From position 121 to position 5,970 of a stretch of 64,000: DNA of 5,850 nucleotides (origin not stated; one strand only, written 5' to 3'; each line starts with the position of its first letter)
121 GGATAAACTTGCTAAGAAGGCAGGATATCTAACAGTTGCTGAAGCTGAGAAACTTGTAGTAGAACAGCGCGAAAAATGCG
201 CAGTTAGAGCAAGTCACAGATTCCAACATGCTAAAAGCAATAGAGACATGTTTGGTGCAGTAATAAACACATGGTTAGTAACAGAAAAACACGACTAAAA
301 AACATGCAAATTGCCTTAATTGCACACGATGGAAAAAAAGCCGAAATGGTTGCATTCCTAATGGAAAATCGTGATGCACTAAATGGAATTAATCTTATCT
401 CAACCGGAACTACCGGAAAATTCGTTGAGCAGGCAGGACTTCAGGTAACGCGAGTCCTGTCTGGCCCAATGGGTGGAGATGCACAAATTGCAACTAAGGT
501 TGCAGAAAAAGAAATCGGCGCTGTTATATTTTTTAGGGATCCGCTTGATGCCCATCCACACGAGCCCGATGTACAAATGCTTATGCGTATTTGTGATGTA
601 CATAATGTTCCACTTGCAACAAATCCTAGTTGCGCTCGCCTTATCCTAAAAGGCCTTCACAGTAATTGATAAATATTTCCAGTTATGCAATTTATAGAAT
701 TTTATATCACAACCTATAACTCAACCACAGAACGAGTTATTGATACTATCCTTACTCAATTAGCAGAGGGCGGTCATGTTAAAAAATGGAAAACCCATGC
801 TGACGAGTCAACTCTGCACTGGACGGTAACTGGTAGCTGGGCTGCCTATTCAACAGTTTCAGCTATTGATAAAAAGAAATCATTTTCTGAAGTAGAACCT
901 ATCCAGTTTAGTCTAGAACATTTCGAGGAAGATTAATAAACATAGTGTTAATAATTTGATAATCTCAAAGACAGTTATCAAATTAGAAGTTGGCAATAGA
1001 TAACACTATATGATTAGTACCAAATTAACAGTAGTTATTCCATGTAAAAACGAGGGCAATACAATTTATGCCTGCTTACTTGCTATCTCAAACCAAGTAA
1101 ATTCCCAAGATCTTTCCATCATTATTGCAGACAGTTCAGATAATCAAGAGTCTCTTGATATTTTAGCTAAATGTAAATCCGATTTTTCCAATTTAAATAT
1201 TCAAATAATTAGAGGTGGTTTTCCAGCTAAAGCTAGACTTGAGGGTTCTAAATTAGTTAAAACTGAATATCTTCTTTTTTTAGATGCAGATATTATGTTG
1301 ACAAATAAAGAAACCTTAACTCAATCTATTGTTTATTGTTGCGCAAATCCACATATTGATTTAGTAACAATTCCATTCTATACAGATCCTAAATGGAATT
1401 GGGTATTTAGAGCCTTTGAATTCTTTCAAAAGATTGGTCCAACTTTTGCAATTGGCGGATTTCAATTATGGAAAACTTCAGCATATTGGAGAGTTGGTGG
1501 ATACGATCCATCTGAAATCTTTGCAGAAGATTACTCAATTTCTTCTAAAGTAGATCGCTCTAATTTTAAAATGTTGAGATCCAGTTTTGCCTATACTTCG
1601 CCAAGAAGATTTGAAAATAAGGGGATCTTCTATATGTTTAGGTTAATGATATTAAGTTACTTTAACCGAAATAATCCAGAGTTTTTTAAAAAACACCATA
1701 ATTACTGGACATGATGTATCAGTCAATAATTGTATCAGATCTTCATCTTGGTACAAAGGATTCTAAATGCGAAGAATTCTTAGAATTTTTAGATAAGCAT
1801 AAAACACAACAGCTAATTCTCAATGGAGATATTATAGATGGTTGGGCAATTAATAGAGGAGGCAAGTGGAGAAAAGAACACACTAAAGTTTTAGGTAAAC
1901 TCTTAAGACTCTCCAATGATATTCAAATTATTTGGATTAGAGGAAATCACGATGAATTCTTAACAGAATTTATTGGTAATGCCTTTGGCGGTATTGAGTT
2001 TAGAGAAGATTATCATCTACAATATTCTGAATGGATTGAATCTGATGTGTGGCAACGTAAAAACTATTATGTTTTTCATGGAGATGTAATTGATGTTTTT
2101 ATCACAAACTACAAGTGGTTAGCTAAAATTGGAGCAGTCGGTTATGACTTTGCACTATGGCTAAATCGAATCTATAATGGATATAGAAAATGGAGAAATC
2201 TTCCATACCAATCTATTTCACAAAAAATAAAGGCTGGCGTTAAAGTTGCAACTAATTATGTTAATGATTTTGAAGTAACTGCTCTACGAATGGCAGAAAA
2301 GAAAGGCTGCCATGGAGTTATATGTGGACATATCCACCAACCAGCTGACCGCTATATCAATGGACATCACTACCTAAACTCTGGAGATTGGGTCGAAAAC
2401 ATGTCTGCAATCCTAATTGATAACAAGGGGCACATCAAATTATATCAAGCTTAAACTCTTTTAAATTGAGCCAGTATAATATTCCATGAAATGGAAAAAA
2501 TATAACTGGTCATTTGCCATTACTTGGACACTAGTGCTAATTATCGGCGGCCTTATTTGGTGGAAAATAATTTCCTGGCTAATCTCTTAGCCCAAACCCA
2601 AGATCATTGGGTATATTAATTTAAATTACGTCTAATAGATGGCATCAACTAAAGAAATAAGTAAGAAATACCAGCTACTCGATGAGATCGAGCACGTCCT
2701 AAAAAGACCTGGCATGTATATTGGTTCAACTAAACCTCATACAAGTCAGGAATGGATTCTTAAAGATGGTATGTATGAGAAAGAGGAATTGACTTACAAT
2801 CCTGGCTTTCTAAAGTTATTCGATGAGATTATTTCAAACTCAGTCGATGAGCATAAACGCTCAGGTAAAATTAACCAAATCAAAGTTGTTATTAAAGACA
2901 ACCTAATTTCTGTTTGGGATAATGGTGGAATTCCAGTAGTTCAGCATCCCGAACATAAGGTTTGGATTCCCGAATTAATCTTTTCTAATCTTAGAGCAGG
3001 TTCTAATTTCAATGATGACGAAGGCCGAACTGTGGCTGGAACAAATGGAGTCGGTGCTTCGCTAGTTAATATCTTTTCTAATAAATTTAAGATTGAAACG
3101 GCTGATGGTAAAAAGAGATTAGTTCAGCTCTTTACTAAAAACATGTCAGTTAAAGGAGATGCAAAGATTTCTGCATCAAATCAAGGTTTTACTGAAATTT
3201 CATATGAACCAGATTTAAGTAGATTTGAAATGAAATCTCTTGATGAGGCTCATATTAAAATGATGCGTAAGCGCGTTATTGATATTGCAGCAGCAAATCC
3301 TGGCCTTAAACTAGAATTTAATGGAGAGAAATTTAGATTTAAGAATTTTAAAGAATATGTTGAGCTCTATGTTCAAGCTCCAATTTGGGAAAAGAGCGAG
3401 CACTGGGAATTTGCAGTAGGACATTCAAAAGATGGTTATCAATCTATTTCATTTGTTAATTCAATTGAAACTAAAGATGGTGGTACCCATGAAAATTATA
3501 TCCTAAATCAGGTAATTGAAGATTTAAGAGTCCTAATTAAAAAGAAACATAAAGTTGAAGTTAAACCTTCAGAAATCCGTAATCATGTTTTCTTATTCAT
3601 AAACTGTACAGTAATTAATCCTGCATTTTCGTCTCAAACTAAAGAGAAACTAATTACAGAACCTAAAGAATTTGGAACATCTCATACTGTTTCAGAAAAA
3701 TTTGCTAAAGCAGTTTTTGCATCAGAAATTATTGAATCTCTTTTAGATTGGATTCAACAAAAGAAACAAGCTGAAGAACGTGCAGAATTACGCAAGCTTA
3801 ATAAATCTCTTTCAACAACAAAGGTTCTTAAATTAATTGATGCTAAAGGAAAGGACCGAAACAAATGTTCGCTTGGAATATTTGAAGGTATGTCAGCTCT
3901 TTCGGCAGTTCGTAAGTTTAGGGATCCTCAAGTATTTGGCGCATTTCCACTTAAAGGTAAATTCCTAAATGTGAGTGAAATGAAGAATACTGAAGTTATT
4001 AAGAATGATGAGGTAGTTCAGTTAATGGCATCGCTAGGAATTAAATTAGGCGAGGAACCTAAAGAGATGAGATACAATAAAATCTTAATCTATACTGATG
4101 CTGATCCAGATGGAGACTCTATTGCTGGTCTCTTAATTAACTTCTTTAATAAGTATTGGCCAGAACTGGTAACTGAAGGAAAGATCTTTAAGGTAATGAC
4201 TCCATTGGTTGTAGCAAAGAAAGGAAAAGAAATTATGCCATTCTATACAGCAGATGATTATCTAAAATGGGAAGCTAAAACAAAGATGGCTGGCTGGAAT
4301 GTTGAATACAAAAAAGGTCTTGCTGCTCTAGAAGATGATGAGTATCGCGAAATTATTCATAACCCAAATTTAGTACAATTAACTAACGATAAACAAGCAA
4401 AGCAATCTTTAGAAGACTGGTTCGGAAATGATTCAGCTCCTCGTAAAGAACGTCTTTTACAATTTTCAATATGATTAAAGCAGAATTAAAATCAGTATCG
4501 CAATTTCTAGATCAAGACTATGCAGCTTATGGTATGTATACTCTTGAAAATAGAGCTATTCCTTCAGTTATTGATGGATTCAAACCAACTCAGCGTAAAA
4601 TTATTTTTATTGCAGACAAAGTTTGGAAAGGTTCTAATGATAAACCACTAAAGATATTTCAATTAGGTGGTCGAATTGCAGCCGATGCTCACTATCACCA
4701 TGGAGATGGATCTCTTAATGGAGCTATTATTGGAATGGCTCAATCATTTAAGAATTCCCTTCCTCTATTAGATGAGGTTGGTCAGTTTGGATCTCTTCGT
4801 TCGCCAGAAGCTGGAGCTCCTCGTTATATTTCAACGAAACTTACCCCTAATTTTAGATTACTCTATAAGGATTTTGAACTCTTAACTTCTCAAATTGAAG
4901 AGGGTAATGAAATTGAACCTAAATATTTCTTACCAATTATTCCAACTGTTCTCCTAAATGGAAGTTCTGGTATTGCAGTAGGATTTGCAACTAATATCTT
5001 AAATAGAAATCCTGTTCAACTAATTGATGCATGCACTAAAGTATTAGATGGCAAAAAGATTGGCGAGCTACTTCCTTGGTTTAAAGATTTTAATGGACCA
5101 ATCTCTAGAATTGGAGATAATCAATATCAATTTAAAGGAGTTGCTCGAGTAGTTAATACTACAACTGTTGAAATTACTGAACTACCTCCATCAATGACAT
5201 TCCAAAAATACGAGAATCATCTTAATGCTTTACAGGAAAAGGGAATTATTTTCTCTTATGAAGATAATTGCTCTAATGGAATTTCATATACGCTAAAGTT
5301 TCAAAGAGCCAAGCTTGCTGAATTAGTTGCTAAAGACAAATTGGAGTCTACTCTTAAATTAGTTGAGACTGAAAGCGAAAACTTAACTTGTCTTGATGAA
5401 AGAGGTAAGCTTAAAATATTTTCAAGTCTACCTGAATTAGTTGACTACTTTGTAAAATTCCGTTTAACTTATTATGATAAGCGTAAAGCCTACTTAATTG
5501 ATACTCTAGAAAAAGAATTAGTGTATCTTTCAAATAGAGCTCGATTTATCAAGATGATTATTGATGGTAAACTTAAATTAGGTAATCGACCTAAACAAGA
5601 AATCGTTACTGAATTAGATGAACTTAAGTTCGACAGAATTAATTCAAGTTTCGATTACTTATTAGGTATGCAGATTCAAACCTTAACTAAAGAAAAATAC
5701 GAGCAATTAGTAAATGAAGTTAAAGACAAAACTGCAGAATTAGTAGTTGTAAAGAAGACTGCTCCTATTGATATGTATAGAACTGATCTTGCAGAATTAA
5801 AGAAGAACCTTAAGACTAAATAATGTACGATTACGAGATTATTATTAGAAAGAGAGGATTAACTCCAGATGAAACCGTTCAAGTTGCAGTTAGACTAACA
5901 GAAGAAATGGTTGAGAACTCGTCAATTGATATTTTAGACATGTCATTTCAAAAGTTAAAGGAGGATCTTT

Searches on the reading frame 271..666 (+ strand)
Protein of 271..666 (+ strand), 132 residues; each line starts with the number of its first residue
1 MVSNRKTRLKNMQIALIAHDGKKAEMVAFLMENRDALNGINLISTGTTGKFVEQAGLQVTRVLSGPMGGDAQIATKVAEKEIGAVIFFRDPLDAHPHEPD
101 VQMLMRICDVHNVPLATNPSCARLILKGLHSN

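Call 95: search_protein_families(library=pfam, proteins=[window:271-666:+], max_evalue=0.001)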
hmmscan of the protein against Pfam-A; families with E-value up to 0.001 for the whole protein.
window:271-666:+ (132 aa): 1 family
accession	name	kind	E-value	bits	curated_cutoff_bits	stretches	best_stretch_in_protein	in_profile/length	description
PF02142.27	MGS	-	1.5e-16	60.8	24.1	1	38-117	12-94/94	MGS-like domain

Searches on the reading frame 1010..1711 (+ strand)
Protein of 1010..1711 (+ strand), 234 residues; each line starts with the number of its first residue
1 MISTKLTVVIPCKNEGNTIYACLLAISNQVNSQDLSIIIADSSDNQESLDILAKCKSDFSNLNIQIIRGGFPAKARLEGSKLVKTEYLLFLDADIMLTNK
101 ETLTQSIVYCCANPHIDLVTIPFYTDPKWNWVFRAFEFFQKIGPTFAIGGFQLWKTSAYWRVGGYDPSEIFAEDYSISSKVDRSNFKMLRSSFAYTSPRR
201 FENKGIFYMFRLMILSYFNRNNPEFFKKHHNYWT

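Call 93: search_protein_families(library=pfam, proteins=[window:1010-1711:+], max_evalue=0.001)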
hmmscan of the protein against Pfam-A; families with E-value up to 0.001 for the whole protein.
window:1010-1711:+ (234 aa): 2 families
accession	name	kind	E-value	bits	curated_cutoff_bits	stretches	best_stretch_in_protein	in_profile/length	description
PF00535.33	Glycos_transf_2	-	5.2e-16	59.5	23.3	1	7-147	1-140/168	Glycosyl transferase family 2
PF13641.12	Glyco_tranf_2_3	-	1e-07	32.7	27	1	6-188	3-201/230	Glycosyltransferase like family 2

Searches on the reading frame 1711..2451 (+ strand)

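Call 93: search_protein_families(library=pfam, proteins=[window:1711-2451:+], max_evalue=0.001)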
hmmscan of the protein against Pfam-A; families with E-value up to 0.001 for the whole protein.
window:1711-2451:+ (247 aa): 2 families
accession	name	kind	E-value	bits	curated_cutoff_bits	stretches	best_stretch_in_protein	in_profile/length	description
PF00149.33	Metallophos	-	3.6e-13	50.8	21.5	1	6-211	4-191/191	Calcineurin-like phosphoesterase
PF12850.12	Metallophos_2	-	2.6e-10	40.9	27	1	6-125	4-90/154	Calcineurin-like phosphoesterase superfamily domain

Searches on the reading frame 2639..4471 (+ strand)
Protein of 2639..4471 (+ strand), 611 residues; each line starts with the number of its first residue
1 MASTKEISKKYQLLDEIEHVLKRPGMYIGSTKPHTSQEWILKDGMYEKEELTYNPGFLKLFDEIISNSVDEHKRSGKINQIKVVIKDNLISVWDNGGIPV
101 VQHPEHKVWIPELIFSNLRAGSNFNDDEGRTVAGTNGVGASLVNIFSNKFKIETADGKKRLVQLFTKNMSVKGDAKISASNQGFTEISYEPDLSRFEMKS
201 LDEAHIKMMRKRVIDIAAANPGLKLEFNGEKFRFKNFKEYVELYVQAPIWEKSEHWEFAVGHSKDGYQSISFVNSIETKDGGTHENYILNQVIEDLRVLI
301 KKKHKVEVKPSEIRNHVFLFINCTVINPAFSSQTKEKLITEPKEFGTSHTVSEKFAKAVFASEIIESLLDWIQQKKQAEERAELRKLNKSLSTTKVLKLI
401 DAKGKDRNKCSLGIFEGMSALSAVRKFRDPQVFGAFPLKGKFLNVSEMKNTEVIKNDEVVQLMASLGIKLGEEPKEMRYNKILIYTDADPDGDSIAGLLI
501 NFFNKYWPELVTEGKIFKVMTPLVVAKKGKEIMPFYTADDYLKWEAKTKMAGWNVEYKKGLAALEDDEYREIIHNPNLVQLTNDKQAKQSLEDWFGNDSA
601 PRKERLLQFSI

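Call 93: search_protein_families(library=pfam, proteins=[window:2639-4471:+], max_evalue=0.001)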
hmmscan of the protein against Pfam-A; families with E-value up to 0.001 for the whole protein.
window:2639-4471:+ (611 aa): 4 families
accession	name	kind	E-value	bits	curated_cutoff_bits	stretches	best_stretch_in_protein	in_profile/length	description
PF00204.31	DNA_gyraseB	-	4.7e-26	91.7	27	1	246-383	24-168/173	DNA gyrase B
PF01751.28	Toprim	-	8.6e-09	35.9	23.1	1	412-509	2-82/96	Toprim domain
PF16898.10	TOPRIM_C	-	1.9e-08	35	29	1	520-608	2-96/128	C-terminal associated domain of TOPRIM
PF02518.31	HATPase_c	-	4e-06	27.7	26.4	1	59-151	8-92/111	Histidine kinase-, DNA gyrase B-, and HSP90-like ATPase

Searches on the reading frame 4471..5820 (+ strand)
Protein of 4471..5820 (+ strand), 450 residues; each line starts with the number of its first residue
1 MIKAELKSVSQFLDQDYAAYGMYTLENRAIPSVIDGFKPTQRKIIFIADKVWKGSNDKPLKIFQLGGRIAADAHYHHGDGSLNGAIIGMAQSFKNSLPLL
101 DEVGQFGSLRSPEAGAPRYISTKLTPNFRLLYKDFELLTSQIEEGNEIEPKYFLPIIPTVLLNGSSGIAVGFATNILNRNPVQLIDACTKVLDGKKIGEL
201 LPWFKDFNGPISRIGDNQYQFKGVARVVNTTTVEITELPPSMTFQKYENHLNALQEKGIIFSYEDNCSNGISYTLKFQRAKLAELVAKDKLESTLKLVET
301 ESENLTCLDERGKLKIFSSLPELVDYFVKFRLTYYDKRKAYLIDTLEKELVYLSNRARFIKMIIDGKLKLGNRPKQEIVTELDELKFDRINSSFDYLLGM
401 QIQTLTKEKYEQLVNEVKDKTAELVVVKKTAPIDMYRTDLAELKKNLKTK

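Call 93: search_protein_families(library=pfam, proteins=[window:4471-5820:+], max_evalue=0.001)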
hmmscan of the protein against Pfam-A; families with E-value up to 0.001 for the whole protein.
window:4471-5820:+ (450 aa): 1 family
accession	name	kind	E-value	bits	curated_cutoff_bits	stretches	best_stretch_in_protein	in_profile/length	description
PF00521.26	DNA_topoisoIV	-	2.8e-89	300.4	31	1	28-433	1-419/432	DNA gyrase/topoisomerase IV, subunit A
